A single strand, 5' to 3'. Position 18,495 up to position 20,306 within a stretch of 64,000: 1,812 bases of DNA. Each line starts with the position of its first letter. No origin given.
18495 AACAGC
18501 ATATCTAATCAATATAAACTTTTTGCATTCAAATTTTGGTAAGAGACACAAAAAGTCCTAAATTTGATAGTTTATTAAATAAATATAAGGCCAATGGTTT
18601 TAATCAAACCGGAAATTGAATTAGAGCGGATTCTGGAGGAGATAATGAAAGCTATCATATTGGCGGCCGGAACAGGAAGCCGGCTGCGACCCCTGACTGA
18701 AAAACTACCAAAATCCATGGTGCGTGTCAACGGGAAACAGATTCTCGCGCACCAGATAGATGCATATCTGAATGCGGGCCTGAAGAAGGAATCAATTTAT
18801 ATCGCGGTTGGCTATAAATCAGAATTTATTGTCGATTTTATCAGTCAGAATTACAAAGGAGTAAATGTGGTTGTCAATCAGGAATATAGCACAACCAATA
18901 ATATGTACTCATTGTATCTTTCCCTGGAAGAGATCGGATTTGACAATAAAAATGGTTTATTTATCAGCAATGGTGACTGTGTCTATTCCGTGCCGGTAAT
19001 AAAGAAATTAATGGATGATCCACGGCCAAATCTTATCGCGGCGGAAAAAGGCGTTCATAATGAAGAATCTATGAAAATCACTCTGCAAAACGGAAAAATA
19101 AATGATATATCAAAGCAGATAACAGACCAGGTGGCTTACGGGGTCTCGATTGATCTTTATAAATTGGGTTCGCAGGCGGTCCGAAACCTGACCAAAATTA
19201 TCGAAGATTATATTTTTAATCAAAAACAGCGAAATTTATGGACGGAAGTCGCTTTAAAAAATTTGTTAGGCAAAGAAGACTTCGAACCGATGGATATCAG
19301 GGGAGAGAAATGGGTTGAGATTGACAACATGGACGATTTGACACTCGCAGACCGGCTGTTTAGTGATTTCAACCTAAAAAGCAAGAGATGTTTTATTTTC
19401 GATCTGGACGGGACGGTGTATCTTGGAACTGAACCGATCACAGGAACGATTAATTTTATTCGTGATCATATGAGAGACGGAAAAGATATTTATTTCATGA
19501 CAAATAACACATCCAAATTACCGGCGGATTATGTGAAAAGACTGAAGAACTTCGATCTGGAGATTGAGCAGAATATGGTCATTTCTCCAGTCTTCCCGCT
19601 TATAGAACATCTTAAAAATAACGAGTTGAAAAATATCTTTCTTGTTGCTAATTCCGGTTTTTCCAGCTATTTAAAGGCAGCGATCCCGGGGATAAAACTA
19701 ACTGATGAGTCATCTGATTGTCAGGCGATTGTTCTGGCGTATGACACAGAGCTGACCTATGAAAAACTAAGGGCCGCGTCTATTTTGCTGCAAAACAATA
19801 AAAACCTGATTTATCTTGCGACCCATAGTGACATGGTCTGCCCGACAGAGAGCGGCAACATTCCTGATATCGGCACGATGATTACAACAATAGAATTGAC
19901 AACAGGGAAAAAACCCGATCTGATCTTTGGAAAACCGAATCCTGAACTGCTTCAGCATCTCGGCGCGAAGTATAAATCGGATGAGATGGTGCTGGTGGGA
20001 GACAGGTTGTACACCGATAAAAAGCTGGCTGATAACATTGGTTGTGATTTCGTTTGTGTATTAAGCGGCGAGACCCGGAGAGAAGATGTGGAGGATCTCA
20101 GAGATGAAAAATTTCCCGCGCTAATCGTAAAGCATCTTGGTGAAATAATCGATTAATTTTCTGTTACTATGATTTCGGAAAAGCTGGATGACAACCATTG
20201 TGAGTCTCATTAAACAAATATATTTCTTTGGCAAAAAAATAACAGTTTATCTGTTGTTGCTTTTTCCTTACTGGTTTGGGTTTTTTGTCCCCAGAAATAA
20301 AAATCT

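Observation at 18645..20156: LicC-type cytidylyltransferase fused to a HAD-IIA phosphatase-like domain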

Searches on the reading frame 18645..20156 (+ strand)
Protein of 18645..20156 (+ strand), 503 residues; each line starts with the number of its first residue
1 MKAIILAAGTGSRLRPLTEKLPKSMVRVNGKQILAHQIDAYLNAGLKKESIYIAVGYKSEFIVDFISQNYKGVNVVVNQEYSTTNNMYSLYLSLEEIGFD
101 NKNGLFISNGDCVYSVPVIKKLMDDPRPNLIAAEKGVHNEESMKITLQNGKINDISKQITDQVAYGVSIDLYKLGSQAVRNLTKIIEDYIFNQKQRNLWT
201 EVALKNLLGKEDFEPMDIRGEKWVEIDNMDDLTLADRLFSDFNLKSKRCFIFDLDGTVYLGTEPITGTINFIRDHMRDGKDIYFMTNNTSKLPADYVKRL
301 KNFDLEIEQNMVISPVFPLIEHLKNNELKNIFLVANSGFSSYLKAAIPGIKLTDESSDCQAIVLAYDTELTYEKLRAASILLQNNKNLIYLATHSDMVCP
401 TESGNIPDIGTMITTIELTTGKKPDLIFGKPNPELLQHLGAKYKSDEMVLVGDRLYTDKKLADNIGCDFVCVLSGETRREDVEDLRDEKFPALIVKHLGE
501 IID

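Call 4: search_protein_families(library=pfam, proteins=[window:18645-20156:+], max_evalue=0.01)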
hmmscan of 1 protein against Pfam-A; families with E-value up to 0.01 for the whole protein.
window:18645-20156:+ (503 aa): 8 families
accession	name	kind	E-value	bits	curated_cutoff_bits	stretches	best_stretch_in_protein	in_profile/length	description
PF13344.12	Hydrolase_6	-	1.7e-19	70.2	27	1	250-345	1-97/101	Haloacid dehalogenase-like hydrolase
PF13242.12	Hydrolase_like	-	1.8e-14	53.8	22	1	428-500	2-74/75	HAD-hyrolase-like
PF00483.29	NTP_transferase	-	1.1e-13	51.8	21.2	1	2-116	1-115/245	Nucleotidyl transferase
PF12804.13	NTP_transf_3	-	8.4e-10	39.5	27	1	3-125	1-110/160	MobA-like NTP transferase domain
PF00702.32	Hydrolase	-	3.4e-07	31.3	26.4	1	248-458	2-183/191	haloacid dehalogenase-like hydrolase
PF01128.25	IspD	-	0.00099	19.4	27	1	2-58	2-54/221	2-C-methyl-D-erythritol 4-phosphate cytidylyltransferase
PF20202.4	DUF6564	-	0.0021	18.2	25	1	44-125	24-111/230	Domain of unknown function (DUF6564)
PF09419.16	PGP_phosphatase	-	0.0029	17.6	20.4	0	433-470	121-161/168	Mitochondrial PGP phosphatase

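Call 5: search_protein_families(library=ncbifam, proteins=[window:18645-20156:+], max_evalue=0.01)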
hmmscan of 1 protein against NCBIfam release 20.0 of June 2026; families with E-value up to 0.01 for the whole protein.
window:18645-20156:+ (503 aa): 49 families (the best 25 are shown)
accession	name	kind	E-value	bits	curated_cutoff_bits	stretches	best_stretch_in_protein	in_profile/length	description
NF053752.1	TK1734_fam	exception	3.4e-36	124.8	475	1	250-502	3-256/260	2-phosphoglycolate phosphatase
TIGR01457.1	HAD-SF-IIA-hyp2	hypoth_equivalog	5.8e-36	124.3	247.65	1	249-498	3-246/249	TIGR01457 family HAD-type hydrolase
TIGR01452.1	PGP_euk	subfamily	1.2e-33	116.8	201.95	1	248-486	3-260/279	phosphoglycolate/pyridoxal phosphate family phosphatase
TIGR01460.1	HAD-SF-IIA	subfamily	9.2e-31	107.5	100.15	1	250-475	1-246/246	HAD-IIA family hydrolase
TIGR03992.1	Arch_glmU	subfamily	2.6e-22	79.3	292.1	1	1-185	1-179/393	bifunctional sugar-1-phosphate nucleotidylyltransferase/acetyltransferase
NF041135.1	IPPtranDIPPsyn_Thcocales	equivalog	2.1e-20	73.1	580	1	1-245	1-223/419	bifunctional L-myo-inositol-1-phosphate cytidylyltransferase/CDP-L-myo-inositol myo-inositolphosphotransferase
NF041313.1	UDPGP_AglF_Halo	equivalog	4.8e-19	68.7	400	1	1-77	1-75/234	UTP--glucose-1-phosphate uridylyltransferase AglF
NF007762.0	PRK10444.1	equivalog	1.6e-16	60.6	368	1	249-485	5-233/250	HAD-IIA family hydrolase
TIGR01458.1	HAD-SF-IIA-hyp3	hypoth_equivalog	2.1e-16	60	175.95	1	249-486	3-237/257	TIGR01458 family HAD-type hydrolase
NF049965.1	GlMnHpPGnyltfHddC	equivalog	3.9e-13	49.6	300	1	1-125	1-119/221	D-glycero-D-manno-heptose 1-phosphate guanosyltransferase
NF045761.1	NAMPUrTaseMurU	equivalog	1.2e-12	48.2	250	1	1-64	1-62/226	N-acetylmuramate alpha-1-phosphate uridylyltransferase MurU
NF041173.1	Sug_nt_acttase_Thmprot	equivalog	8.3e-11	41.4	600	1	1-185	1-179/405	bifunctional sugar-1-phosphate nucleotidylyltransferase/acetyltransferase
TIGR01208.1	rmlA_long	equivalog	1.8e-10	40.3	320.25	1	2-67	1-65/353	glucose-1-phosphate thymidylyltransferase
TIGR01459.1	HAD-SF-IIA-hyp4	hypoth_equivalog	5.4e-10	39.1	103.75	1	249-473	10-241/242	TIGR01459 family HAD-type hydrolase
TIGR02623.1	G1P_cyt_trans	equivalog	9.8e-10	38.3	300.25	1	1-71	1-68/255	glucose-1-phosphate cytidylyltransferase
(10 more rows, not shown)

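Call 6: find_homologous_proteins(query=window:18645-20156:+)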
Query window:18645-20156:+ (503 aa): 1468 proteins with E <= 0.001 among 8000 candidates; the best 120 are listed.
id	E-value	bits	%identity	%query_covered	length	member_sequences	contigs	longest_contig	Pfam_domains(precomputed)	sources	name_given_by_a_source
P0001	0.0e+0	1126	100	100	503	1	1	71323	PF00483.30,PF13344.13,PF00702.33,PF13242.13,PF12804.14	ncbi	ncbi:MAG: HAD-IIA family hydrolase [Calditrichaceae bacterium]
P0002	1.7e-298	1008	88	100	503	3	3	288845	PF00483.30,PF13344.13,PF00702.33,PF13242.13,PF12804.14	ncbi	-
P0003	1.0e-187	643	57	100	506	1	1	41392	PF00483.30,PF13344.13,PF20202.5,PF13242.13,PF12804.14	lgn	-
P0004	1.9e-187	642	56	100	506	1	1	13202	PF00483.30,PF13344.13,PF00702.33,PF20202.5,PF13242.13,PF12804.14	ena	-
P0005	3.3e-184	631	55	100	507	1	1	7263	PF00483.30,PF13344.13,PF00702.33,PF13242.13,PF12804.14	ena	-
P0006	5.0e-182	624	55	100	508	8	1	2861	PF00483.30,PF13344.13,PF01128.26,PF20202.5,PF13242.13,PF12804.14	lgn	-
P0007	2.5e-181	622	55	100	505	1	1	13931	PF00483.30,PF13344.13,PF00702.33,PF13242.13,PF12804.14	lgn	-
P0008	2.7e-173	595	52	100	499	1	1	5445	PF00483.30,PF13344.13,PF00702.33,PF13242.13,PF12804.14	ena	-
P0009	4.0e-170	585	51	100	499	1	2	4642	PF00483.30,PF13344.13,PF00702.33,PF01128.26,PF13242.13,PF12804.14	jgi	jgi:HAD superfamily hydrolase (TIGR01450 family)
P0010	1.9e-169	582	52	100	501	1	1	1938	PF00483.30,PF13344.13,PF00702.33,PF13242.13,PF12804.14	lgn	-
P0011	1.1e-167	577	53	99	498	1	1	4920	PF00483.30,PF13344.13,PF00702.33,PF13242.13,PF12804.14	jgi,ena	-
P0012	7.2e-166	571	53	95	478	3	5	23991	PF13344.13,PF00702.33,PF13242.13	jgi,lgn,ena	jgi:HAD superfamily hydrolase (TIGR01450 family)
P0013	9.8e-166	570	52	100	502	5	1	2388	PF00483.30,PF13344.13,PF13242.13,PF12804.14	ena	-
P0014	1.3e-165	570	54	99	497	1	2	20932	PF00483.30,PF13344.13,PF00702.33,PF13242.13,PF12804.14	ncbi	ncbi:HAD-IIA family hydrolase [Fervidobacterium sp.]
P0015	1.9e-165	569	52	100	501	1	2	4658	PF00483.30,PF13344.13,PF13242.13,PF12804.14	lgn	-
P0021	1.9e-159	549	53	100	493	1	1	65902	PF00483.30,PF13344.13,PF00702.33,PF13242.13,PF12804.14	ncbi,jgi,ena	ncbi:MAG: HAD-IIA family hydrolase [Arcobacteraceae bacterium]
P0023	3.9e-159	548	48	100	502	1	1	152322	PF00483.30,PF13344.13,PF00702.33,PF01128.26,PF20202.5,PF13242.13,PF12804.14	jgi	jgi:HAD superfamily hydrolase (TIGR01450 family)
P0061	3.6e-146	506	47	99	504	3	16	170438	PF00483.30,PF13344.13,PF13242.13,PF12804.14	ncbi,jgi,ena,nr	ncbi:MAG: HAD-IIA family hydrolase [Alphaproteobacteria bacterium]|nr:HAD-IIA family hydrolase [Alph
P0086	1.7e-139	484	47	99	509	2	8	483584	PF00483.30,PF13344.13,PF00702.33,PF13242.13,PF12804.14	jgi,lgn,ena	-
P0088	2.7e-139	483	47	99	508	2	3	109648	PF00483.30,PF13344.13,PF20202.5,PF13242.13,PF12804.14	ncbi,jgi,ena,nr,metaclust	ncbi:MAG: HAD hydrolase, family IIA [Candidatus Moranbacteria bacterium GW2011_GWA2_39_41]|nr:MAG: H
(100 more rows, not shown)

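Call 8: search_solved_structures(query=window:18645-20156:+, max_evalue=0.001)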
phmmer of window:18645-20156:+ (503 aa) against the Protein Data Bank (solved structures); distinct sequences matched with E-value up to 0.001: 45.
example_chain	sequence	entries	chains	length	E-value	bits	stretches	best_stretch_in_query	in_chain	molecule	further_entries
1vjr_A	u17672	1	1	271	1.2e-47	165.9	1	248-501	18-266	4-nitrophenylphosphatase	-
1pw5_A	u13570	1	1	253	5.3e-47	163.8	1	248-500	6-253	nagD protein, putative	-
1yv9_A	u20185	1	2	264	8.1e-31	110.4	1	249-485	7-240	hydrolase, haloacid dehalogenase family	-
1zjj_A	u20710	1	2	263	1.9e-29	105.9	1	250-503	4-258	hypothetical protein PH1952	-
3pdw_A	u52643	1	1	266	3.7e-28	101.7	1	243-487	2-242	Uncharacterized hydrolase yutF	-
1ydf_A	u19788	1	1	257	1.1e-26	96.8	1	249-485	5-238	hydrolase, haloacid dehalogenase-like family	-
4jdp_A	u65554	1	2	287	3.1e-24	88.7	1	237-486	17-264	p-nitrophenyl phosphatase (Pho2)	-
4ift_A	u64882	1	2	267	4.1e-24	88.3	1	246-488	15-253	Thermostable NPPase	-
4o8c_A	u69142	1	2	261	6.8e-24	87.6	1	245-488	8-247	Thermostable NPPase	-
3qgm_A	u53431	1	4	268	8.7e-24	87.2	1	244-486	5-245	p-nitrophenyl phosphatase (Pho2)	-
3epr_A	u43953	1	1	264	1.1e-23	86.9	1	248-487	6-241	Hydrolase, haloacid dehalogenase-like family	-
4kn8_A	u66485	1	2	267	1.5e-23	86.5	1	246-488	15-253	Thermostable NPPase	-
4ig4_A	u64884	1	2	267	1.5e-23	86.4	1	246-488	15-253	Thermostable NPPase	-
1ys9_A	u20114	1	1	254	2.5e-21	79.1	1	249-485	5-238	Protein SPy1043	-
1wvi_A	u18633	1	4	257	2.7e-21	79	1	249-485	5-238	putative phosphatases involved in N-acetyl-glucosamine catabolism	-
4i9f_A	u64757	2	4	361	4e-14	55.4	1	247-481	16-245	Glycerol 3-phosphate phosphatase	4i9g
7po7_A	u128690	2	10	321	2.6e-13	52.7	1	357-486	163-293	Glycerol-3-phosphate phosphatase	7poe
2x4d_A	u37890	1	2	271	1.3e-07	33.9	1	248-482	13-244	PHOSPHOLYSINE PHOSPHOHISTIDINE INORGANIC PYROPHOSPHATE PHOSPHATASE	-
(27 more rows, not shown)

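Call 26: find_encoding_contigs(protein=P0002, flank=10000, max_places=2)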
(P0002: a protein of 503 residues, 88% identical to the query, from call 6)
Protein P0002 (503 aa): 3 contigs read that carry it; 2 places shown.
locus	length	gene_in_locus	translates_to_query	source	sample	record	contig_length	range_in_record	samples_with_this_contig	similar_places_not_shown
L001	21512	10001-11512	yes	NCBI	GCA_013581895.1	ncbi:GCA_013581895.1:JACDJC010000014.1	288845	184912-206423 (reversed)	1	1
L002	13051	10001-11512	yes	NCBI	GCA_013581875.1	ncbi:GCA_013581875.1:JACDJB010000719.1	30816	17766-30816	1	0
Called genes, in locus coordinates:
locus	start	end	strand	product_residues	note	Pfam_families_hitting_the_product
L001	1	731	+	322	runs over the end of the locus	PF02504:FA_synthesis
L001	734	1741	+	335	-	PF00108:Thiolase_N, PF08545:ACP_syn_III, PF08541:ACP_syn_III_C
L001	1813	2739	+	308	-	PF00698:Acyl_transf_1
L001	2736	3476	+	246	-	PF00106:adh_short, PF08659:KR, PF23441:SDR, PF13561:adh_short_C2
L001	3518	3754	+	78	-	PF00550:PP-binding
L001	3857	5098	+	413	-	PF00109:ketoacyl-synt, PF02801:Ketoacyl-synt_C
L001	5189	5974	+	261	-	PF14622:Ribonucleas_3_3, PF00636:Ribonuclease_3, PF00035:dsrm, PF14709:DND1_DSRM (weak)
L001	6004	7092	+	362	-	PF02350:Epimerase_2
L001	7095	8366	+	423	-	PF02563:Poly_export, PF10531:SLBB, PF22461:SLBB_2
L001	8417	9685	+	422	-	PF02706:Wzz, PF13807:GNVR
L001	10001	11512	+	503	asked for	PF00483:NTP_transferase, PF12804:NTP_transf_3, PF00702:Hydrolase (weak), PF13344:Hydrolase_6, PF13242:Hydrolase_like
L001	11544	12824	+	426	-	PF04464:Glyphos_transf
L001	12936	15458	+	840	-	PF18962:Por_Secre_tail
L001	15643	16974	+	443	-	PF04932:Wzy_C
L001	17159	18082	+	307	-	PF13641:Glyco_tranf_2_3, PF00535:Glycos_transf_2, PF13632:Glyco_trans_2_3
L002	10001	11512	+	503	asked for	PF00483:NTP_transferase, PF12804:NTP_transf_3, PF00702:Hydrolase (weak), PF13344:Hydrolase_6, PF13242:Hydrolase_like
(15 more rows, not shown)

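Call 27: find_encoding_contigs(protein=P0021, flank=8000, max_places=1)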
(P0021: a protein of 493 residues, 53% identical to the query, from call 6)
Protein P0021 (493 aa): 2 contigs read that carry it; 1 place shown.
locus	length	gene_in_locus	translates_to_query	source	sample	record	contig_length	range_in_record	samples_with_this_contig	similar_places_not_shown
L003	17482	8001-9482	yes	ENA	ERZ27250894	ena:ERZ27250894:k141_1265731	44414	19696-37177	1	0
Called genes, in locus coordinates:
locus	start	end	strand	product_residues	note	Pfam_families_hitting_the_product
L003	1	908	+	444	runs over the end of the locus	PF00501:AMP-binding, PF13193:AMP-binding_C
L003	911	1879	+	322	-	PF00535:Glycos_transf_2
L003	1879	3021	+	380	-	PF03486:HI0933_like (faint), PF07992:Pyr_redox_2 (faint), PF13450:NAD_binding_8, PF03275:GLF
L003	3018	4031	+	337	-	PF01073:3Beta_HSD, PF01370:Epimerase, PF02719:Polysacc_synt_2, PF04321:RmlD_sub_bind, PF13460:NAD_binding_10, PF16363:GDP_Man_Dehyd, PF07993:NAD_binding_4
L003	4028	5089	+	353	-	PF05050:Methyltransf_21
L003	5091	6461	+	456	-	PF00535:Glycos_transf_2, PF13641:Glyco_tranf_2_3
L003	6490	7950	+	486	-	PF04464:Glyphos_transf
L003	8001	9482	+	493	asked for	PF00483:NTP_transferase, PF12804:NTP_transf_3, PF00702:Hydrolase, PF13344:Hydrolase_6, PF13242:Hydrolase_like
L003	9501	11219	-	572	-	PF00535:Glycos_transf_2, PF10111:Glyco_tranf_2_2, PF13641:Glyco_tranf_2_3, PF01973:MptE-like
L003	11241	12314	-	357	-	PF00535:Glycos_transf_2, PF10111:Glyco_tranf_2_2, PF13641:Glyco_tranf_2_3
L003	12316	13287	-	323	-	PF01073:3Beta_HSD, PF01370:Epimerase, PF02719:Polysacc_synt_2, PF04321:RmlD_sub_bind, PF05368:NmrA, PF13460:NAD_binding_10, PF16363:GDP_Man_Dehyd, PF07993:NAD_binding_4 (faint)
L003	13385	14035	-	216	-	PF08241:Methyltransf_11, PF13649:Methyltransf_25 (weak)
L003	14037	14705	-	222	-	PF08241:Methyltransf_11, PF08242:Methyltransf_12, PF13649:Methyltransf_25, PF13847:Methyltransf_31 (weak), PF13489:Methyltransf_23, PF03141:Methyltransf_29 (weak)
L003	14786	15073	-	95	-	-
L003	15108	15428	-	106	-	PF02452:PemK_toxin (weak)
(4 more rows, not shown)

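Call 28: find_encoding_contigs(protein=P0061, flank=8000, max_places=1)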
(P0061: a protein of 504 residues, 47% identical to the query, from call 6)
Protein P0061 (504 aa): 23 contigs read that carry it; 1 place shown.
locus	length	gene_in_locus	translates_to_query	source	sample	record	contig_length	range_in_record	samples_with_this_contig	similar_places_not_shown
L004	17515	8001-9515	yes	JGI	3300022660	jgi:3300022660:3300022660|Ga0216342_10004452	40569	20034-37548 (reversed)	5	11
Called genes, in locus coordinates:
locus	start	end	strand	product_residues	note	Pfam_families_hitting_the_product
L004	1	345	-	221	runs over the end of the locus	PF00702:Hydrolase, PF13419:HAD_2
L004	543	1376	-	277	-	-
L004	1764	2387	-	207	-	PF00239:Resolvase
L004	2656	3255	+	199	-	-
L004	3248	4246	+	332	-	PF00196:GerE (faint), PF01527:HTH_Tnp_1 (faint), PF02796:HTH_7 (faint), PF04218:CENP-B_N (faint), PF04255:DUF433 (faint), PF04297:UPF0122 (faint), PF04545:Sigma70_r4 (faint), PF07750:GcrA (faint), +21 more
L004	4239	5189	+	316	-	PF00535:Glycos_transf_2, PF10111:Glyco_tranf_2_2, PF13641:Glyco_tranf_2_3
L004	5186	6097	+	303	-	-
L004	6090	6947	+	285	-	-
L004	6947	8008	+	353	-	-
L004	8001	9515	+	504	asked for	PF00483:NTP_transferase, PF12804:NTP_transf_3 (faint), PF13344:Hydrolase_6, PF13242:Hydrolase_like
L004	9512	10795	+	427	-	-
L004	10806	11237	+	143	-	PF01467:CTP_transf_like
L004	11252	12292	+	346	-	PF01370:Epimerase, PF04321:RmlD_sub_bind (weak), PF16363:GDP_Man_Dehyd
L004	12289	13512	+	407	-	-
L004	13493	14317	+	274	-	-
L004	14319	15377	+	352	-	PF07507:WavE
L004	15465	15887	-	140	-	-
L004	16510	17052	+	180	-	PF12796:Ank_2, PF13637:Ank_4 (faint), PF13857:Ank_5 (faint), PF13606:Ank_3 (faint)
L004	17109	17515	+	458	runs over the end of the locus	PF13173:AAA_14, PF13635:DUF4143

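Call 29: find_encoding_contigs(protein=P0088, flank=8000, max_places=1)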
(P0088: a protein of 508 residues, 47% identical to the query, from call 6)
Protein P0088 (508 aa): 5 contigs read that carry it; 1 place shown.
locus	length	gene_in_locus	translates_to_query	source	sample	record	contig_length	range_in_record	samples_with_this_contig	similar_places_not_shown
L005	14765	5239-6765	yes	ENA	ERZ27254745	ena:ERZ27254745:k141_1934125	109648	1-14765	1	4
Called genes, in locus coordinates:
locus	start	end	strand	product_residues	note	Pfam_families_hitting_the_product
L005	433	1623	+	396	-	PF13173:AAA_14, PF13635:DUF4143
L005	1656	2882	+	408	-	PF00005:ABC_tran, PF13304:AAA_21 (faint), PF14524:Wzt_C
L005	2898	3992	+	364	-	PF01041:DegT_DnrJ_EryC1, PF01212:Beta_elim_lyase (weak), PF00155:Aminotran_1_2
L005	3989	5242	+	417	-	PF04464:Glyphos_transf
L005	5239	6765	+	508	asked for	PF00483:NTP_transferase, PF12804:NTP_transf_3, PF20202:DUF6564, PF13344:Hydrolase_6, PF13242:Hydrolase_like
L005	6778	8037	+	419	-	PF13535:ATP-grasp_4 (faint), PF02655:ATP-grasp_3, PF15632:ATPgrasp_Ter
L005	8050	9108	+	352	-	PF00535:Glycos_transf_2, PF10111:Glyco_tranf_2_2, PF13506:Glyco_transf_21 (weak), PF13641:Glyco_tranf_2_3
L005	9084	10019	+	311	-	PF05175:MTS (weak), PF13489:Methyltransf_23, PF01209:Ubie_methyltran, PF02353:CMAS, PF08241:Methyltransf_11, PF08242:Methyltransf_12, PF13649:Methyltransf_25, PF13847:Methyltransf_31, +2 more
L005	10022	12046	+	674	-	PF18922:DUF5672, PF00534:Glycos_transf_1, PF13692:Glyco_trans_1_4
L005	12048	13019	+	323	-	PF01370:Epimerase, PF04321:RmlD_sub_bind, PF16363:GDP_Man_Dehyd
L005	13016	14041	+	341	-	PF00535:Glycos_transf_2, PF10111:Glyco_tranf_2_2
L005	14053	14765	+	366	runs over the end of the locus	PF13450:NAD_binding_8, PF03275:GLF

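Call 30: find_encoding_contigs(protein=P0023, flank=8000, max_places=1)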
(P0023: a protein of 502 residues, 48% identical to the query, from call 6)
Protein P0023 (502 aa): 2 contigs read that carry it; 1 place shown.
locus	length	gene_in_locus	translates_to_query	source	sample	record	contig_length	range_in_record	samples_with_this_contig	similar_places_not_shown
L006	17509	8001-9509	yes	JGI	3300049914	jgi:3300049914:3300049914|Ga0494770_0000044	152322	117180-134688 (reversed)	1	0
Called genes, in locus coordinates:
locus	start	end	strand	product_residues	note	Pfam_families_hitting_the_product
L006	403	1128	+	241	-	PF08350:FilR1_middle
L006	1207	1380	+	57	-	-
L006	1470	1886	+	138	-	PF00072:Response_reg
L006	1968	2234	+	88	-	-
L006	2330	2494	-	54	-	-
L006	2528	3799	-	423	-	PF00702:Hydrolase, PF13344:Hydrolase_6, PF13242:Hydrolase_like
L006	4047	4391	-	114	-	-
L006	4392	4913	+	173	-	PF06560:GPI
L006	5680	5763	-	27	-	-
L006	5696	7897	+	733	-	PF10096:DUF2334, PF16640:Big_3_5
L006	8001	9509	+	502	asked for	PF00483:NTP_transferase, PF01128:IspD (weak), PF12804:NTP_transf_3, PF20202:DUF6564, PF00702:Hydrolase (weak), PF13344:Hydrolase_6, PF13242:Hydrolase_like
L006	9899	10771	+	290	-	PF09314:DUF1972, PF00534:Glycos_transf_1, PF13692:Glyco_trans_1_4 (faint)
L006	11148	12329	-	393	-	PF01757:Acyl_transf_3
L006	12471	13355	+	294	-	PF13439:Glyco_transf_4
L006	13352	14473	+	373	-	PF13439:Glyco_transf_4, PF13579:Glyco_trans_4_4, PF20706:GT4-conflict, PF00534:Glycos_transf_1, PF13692:Glyco_trans_1_4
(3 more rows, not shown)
